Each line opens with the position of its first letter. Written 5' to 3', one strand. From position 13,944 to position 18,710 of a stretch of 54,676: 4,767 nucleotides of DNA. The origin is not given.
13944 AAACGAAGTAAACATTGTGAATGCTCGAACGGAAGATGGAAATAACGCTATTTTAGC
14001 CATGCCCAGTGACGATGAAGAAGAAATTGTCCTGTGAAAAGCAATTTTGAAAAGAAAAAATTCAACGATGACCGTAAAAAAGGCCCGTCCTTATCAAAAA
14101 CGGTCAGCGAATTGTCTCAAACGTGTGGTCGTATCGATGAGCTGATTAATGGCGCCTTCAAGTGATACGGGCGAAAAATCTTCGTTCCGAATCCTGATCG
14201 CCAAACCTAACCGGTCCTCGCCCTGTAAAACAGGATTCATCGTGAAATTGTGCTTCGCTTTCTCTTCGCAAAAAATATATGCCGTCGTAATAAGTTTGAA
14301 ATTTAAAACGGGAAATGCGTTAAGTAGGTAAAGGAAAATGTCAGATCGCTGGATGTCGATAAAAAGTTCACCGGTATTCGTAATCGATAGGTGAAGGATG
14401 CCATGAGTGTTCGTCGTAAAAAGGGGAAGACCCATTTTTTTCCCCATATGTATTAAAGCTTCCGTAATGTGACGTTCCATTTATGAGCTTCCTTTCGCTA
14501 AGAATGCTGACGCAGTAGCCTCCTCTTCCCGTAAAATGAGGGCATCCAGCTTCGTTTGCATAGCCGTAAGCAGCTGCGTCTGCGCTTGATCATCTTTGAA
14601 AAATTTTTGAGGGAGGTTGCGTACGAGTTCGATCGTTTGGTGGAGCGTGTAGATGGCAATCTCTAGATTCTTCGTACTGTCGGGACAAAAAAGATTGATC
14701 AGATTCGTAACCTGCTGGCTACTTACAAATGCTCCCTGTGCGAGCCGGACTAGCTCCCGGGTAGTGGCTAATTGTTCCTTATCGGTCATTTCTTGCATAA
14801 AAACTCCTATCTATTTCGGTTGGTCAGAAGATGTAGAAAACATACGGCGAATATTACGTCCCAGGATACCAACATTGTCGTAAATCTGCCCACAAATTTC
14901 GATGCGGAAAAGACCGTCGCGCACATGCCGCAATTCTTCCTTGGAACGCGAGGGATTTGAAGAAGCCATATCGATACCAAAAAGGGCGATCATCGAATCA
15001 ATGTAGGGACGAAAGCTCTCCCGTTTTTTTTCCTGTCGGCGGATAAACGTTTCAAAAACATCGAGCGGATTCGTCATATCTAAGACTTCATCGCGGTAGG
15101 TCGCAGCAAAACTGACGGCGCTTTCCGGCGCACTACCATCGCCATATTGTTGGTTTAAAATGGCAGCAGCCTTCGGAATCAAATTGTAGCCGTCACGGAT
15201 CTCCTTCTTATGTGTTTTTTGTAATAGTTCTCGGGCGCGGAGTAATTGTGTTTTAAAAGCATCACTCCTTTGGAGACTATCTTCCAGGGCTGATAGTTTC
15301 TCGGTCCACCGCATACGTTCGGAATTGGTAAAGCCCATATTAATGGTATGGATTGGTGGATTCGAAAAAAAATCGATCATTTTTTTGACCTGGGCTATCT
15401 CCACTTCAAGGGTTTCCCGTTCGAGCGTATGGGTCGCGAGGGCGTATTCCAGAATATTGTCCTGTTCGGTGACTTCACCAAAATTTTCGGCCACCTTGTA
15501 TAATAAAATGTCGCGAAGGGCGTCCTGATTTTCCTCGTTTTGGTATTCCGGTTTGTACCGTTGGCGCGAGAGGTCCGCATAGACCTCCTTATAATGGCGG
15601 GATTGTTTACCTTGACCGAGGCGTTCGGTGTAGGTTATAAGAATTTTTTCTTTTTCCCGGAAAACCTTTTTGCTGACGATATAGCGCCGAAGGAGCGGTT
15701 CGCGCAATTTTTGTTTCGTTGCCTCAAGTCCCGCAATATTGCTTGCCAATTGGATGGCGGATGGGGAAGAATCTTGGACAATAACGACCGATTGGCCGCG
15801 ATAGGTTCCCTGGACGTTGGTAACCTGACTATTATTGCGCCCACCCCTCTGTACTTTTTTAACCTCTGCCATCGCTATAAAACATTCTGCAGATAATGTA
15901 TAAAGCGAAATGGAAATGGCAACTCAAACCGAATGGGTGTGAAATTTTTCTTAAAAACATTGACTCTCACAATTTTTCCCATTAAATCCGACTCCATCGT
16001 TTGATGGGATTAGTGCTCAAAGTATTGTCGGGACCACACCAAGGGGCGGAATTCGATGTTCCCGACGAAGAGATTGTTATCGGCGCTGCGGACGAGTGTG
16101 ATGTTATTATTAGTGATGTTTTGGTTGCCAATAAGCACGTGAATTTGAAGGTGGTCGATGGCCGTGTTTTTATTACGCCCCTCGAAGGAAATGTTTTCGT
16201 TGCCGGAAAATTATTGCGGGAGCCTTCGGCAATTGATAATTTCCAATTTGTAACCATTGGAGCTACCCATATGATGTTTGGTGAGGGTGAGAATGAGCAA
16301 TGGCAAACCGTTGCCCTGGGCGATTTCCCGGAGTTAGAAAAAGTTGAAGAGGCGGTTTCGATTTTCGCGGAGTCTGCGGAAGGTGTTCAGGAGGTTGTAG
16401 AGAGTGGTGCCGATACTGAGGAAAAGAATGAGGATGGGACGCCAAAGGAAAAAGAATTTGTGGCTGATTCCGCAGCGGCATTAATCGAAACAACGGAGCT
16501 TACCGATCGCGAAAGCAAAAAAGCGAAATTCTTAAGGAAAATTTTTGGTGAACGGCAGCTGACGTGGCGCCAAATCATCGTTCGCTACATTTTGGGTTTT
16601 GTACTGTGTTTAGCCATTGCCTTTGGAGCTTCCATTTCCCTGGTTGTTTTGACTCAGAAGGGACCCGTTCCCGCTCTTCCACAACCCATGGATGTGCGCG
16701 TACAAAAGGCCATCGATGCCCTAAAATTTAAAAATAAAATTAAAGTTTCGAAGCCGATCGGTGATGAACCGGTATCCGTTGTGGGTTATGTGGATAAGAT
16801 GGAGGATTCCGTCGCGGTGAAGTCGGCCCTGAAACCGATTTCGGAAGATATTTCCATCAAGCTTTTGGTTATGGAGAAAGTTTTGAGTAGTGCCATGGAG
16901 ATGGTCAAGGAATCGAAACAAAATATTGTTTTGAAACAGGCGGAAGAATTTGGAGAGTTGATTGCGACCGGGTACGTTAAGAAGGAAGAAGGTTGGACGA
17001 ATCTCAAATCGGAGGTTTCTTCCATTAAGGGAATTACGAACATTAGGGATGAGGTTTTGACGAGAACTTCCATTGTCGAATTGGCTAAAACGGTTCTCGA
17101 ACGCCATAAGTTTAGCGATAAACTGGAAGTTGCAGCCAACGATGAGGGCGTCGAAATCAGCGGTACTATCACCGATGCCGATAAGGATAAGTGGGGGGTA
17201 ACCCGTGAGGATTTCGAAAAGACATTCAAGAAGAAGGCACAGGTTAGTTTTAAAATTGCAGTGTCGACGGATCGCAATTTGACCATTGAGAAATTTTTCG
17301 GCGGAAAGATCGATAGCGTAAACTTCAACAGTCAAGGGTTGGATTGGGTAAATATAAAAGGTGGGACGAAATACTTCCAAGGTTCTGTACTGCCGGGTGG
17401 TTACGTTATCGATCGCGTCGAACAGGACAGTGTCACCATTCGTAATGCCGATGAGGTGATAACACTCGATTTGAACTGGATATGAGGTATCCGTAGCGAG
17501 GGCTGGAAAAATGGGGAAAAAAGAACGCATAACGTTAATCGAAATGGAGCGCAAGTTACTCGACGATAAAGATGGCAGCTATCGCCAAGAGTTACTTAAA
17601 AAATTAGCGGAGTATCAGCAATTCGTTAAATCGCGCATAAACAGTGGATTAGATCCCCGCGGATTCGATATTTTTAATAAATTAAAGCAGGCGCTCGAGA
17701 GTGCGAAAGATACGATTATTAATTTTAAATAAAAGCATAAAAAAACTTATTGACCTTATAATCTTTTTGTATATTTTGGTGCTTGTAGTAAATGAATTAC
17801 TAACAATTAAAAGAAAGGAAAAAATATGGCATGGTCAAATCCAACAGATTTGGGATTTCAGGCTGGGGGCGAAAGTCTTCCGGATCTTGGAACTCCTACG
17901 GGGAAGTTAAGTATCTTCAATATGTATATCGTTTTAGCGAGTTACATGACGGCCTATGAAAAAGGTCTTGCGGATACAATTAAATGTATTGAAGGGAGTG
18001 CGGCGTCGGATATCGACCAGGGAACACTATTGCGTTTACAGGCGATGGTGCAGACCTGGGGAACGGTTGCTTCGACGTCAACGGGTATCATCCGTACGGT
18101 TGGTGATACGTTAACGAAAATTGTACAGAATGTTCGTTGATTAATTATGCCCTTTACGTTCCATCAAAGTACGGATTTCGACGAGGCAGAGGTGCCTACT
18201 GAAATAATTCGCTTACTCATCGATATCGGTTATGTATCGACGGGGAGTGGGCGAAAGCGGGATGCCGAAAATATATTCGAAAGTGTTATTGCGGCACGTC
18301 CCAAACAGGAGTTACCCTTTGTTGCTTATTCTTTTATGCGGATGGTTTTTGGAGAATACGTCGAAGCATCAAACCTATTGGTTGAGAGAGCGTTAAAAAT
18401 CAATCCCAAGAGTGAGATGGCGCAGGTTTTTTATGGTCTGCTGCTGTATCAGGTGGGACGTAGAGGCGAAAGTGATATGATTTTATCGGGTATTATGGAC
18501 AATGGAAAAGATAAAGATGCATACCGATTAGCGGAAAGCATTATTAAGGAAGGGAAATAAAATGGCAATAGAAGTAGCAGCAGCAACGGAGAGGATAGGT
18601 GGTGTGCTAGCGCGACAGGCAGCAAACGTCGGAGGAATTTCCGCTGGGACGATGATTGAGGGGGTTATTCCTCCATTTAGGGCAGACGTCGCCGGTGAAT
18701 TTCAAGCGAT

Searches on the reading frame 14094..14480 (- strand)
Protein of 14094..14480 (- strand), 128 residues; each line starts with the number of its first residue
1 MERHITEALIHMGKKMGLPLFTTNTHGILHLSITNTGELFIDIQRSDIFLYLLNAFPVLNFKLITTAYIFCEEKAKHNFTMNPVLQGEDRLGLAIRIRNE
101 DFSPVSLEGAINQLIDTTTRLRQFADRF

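Call 93: search_protein_families(library=pfam, proteins=[window:14094-14480:-])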
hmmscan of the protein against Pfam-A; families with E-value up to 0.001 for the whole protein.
window:14094-14480:- (128 aa): 1 family
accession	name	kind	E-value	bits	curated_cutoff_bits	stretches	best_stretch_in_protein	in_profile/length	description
PF21665.2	Type_III_SycN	-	9.2e-06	25.9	27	1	7-116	4-113/119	Type III secretory system chaperone SycN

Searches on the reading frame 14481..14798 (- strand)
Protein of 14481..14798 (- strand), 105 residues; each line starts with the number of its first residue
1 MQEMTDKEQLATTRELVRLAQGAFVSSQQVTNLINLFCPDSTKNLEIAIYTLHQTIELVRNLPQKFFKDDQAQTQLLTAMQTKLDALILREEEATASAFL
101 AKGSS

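Call 93: search_protein_families(library=pfam, proteins=[window:14481-14798:-])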
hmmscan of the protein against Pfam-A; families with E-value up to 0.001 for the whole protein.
window:14481-14798:- (105 aa): 1 family
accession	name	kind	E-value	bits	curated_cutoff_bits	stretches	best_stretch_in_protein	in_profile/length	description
PF09059.15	TyeA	-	1e-11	45.2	21.1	1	13-93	4-81/81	TyeA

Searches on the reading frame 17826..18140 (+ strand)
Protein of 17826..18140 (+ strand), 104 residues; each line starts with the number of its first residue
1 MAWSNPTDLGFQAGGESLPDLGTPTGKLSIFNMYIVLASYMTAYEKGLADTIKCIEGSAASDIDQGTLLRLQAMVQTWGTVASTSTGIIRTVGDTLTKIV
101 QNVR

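Call 93: search_protein_families(library=pfam, proteins=[window:17826-18140:+])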
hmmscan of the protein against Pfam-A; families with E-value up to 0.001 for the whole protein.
window:17826-18140:+ (104 aa): 1 family
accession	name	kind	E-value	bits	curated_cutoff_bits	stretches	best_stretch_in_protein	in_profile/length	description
PF09392.15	T3SS_needle_F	-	4.4e-06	27.2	29.4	1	63-103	31-71/71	Type III secretion needle MxiH, YscF, SsaG, EprI, PscF, EscF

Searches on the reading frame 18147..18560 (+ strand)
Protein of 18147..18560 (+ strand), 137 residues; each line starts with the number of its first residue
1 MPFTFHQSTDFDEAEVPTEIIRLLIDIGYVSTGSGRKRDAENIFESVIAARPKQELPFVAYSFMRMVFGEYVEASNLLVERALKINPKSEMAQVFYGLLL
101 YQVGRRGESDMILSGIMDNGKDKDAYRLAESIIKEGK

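Call 94: search_protein_families(library=pfam, proteins=[window:18147-18560:+])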
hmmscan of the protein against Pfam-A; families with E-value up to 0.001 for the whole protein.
window:18147-18560:+ (137 aa): 1 family
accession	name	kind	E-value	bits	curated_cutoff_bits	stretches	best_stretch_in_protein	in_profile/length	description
PF09613.16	HrpB1_HrpK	-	0.00048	20.2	29.3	1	14-128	4-116/126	Bacterial type III secretion protein (HrpB1_HrpK)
